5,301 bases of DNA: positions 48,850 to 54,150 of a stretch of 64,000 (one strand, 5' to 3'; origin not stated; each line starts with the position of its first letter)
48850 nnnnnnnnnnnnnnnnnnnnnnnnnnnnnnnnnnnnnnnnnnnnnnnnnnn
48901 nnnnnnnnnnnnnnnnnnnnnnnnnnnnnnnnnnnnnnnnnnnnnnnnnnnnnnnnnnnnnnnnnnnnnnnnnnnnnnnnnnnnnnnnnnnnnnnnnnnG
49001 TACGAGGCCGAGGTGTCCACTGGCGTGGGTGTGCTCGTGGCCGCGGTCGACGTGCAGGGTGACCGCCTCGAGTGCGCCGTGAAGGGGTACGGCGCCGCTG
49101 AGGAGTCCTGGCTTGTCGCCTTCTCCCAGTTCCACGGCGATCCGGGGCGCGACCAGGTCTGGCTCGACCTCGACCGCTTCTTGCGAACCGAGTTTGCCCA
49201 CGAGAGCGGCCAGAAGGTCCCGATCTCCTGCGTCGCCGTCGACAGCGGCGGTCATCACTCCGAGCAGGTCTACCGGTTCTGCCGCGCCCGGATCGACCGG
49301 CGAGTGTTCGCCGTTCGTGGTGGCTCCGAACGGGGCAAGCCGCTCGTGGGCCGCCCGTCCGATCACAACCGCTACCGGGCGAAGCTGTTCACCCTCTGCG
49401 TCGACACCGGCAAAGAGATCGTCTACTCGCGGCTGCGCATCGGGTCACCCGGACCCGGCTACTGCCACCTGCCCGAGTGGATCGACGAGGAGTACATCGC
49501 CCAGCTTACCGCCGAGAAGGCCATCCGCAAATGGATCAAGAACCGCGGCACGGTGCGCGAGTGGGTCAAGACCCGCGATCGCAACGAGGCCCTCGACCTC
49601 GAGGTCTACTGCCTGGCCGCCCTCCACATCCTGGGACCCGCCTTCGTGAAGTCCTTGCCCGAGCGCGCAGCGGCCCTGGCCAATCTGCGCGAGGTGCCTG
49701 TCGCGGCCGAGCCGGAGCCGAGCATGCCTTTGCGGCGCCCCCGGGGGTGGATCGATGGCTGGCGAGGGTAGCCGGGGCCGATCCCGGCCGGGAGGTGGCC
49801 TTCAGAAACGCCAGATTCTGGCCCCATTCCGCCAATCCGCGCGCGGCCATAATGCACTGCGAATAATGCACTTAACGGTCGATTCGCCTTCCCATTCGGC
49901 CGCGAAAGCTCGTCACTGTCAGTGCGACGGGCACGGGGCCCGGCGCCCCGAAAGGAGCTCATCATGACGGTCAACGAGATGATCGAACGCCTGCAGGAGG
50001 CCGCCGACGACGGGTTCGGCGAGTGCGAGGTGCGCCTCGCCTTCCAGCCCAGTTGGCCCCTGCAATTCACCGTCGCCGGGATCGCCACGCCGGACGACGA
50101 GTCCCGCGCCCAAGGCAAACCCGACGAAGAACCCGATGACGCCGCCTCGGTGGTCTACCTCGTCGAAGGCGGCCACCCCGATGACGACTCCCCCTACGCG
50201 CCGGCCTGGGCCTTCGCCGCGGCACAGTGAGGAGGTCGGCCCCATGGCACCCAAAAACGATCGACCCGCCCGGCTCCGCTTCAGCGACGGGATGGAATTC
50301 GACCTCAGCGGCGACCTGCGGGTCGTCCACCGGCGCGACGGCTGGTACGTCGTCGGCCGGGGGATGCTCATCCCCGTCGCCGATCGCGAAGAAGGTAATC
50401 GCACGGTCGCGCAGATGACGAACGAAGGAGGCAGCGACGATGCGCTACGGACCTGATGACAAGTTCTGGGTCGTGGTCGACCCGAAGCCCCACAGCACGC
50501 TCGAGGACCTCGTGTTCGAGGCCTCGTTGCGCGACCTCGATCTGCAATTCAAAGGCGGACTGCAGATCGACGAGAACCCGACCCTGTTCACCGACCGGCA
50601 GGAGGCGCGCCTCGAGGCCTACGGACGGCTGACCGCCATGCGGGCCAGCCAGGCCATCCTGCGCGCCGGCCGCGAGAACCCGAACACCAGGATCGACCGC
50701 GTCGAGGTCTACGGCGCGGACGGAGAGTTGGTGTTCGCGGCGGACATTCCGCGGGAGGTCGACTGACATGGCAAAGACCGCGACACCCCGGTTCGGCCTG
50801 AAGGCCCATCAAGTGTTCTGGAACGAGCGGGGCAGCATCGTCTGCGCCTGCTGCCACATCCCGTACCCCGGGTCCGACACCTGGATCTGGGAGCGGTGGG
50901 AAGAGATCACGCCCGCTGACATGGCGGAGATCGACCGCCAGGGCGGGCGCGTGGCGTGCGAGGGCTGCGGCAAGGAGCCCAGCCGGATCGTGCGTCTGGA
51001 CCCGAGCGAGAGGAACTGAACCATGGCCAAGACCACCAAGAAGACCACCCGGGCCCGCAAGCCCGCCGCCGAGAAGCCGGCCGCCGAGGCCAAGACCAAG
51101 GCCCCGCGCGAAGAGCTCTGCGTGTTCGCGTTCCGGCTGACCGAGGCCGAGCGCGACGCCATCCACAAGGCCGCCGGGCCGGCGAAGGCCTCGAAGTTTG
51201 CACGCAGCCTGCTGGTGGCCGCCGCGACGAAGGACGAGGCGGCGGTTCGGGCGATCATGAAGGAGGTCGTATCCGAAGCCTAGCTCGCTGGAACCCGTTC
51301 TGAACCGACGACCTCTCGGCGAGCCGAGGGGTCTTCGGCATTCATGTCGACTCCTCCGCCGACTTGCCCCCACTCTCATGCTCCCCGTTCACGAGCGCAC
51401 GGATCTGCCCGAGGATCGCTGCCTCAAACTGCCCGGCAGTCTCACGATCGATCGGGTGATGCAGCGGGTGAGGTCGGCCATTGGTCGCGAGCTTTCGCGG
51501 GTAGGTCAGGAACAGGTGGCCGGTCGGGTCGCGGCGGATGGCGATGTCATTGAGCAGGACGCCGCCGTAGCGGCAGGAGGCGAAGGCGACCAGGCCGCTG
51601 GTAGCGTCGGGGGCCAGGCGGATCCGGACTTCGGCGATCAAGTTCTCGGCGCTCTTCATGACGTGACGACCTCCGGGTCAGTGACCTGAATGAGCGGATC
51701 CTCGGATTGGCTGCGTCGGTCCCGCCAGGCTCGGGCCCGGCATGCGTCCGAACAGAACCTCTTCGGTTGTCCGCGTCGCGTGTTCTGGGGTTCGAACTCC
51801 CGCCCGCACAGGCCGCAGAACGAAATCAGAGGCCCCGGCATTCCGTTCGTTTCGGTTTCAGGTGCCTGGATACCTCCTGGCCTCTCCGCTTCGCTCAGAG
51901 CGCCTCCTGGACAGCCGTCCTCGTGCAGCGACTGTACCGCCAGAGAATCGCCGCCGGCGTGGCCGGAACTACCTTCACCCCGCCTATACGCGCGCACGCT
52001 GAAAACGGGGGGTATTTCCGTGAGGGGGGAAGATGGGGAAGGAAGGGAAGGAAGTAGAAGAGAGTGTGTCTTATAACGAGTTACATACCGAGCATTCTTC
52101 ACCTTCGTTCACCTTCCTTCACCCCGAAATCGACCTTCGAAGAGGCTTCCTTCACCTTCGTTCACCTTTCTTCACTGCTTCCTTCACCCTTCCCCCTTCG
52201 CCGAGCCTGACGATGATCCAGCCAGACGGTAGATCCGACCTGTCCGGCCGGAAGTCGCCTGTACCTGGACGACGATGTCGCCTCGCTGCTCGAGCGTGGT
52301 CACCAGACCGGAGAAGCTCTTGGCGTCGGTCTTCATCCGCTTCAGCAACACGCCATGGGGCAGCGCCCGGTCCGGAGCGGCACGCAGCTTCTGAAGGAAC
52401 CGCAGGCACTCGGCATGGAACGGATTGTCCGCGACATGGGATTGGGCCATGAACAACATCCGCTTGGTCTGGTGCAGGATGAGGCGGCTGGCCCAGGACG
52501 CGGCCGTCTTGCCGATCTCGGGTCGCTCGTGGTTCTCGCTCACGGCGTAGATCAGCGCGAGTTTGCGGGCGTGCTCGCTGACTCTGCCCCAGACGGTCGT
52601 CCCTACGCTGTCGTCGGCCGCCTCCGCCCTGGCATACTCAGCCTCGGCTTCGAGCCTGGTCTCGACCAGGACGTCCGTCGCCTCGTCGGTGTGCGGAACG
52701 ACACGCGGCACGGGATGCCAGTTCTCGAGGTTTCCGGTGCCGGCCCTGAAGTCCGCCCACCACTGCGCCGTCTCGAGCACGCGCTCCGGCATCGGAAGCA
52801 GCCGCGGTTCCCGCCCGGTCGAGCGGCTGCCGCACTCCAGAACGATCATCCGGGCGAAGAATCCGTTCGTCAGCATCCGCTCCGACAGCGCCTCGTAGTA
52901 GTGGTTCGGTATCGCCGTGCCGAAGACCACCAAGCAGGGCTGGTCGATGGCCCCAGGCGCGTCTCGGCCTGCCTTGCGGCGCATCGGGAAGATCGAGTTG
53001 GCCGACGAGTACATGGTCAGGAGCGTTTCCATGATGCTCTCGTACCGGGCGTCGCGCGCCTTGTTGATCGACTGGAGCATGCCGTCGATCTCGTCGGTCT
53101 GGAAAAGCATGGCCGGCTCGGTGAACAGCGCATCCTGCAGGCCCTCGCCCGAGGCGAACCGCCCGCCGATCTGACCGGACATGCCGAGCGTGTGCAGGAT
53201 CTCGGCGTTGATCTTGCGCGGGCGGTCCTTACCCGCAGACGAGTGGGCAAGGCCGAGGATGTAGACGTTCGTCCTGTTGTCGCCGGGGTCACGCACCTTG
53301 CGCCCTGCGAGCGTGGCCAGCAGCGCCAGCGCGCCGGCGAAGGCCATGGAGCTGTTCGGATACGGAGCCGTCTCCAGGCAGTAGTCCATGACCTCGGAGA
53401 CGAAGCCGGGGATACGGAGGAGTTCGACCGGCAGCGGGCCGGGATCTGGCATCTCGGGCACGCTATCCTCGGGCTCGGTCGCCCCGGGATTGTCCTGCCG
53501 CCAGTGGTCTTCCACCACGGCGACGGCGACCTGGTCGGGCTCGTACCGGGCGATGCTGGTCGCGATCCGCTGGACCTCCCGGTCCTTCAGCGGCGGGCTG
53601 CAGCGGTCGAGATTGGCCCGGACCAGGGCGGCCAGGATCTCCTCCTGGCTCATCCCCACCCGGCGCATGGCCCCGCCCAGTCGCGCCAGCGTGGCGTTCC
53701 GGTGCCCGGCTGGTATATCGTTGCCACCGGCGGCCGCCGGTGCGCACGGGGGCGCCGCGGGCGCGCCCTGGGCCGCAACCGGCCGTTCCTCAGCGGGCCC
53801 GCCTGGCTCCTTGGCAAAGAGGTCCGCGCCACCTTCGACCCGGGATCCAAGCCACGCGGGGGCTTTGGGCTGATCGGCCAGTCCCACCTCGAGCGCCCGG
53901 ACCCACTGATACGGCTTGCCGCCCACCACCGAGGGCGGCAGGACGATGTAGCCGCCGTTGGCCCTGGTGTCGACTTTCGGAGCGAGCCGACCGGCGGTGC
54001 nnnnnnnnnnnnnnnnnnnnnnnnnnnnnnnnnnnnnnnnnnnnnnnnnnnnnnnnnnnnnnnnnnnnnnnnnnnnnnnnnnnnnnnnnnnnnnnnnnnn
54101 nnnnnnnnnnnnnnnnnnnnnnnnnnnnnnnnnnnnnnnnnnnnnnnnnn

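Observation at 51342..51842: SpoVG homologue and zinc-ribbon protein in the phage early module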

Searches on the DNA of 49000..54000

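Call 48: search_rna_families(source=window, start=49000, end=54000, threshold=evalue, max_evalue=1)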
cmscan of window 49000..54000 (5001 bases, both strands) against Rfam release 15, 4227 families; matches with E-value up to 1: 1.
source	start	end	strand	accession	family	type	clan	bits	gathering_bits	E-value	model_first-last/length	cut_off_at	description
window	52034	52125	+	RF03629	mir-641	Gene; miRNA;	-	23.6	100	0.42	1-98/98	no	mir-641 microRNA precursor family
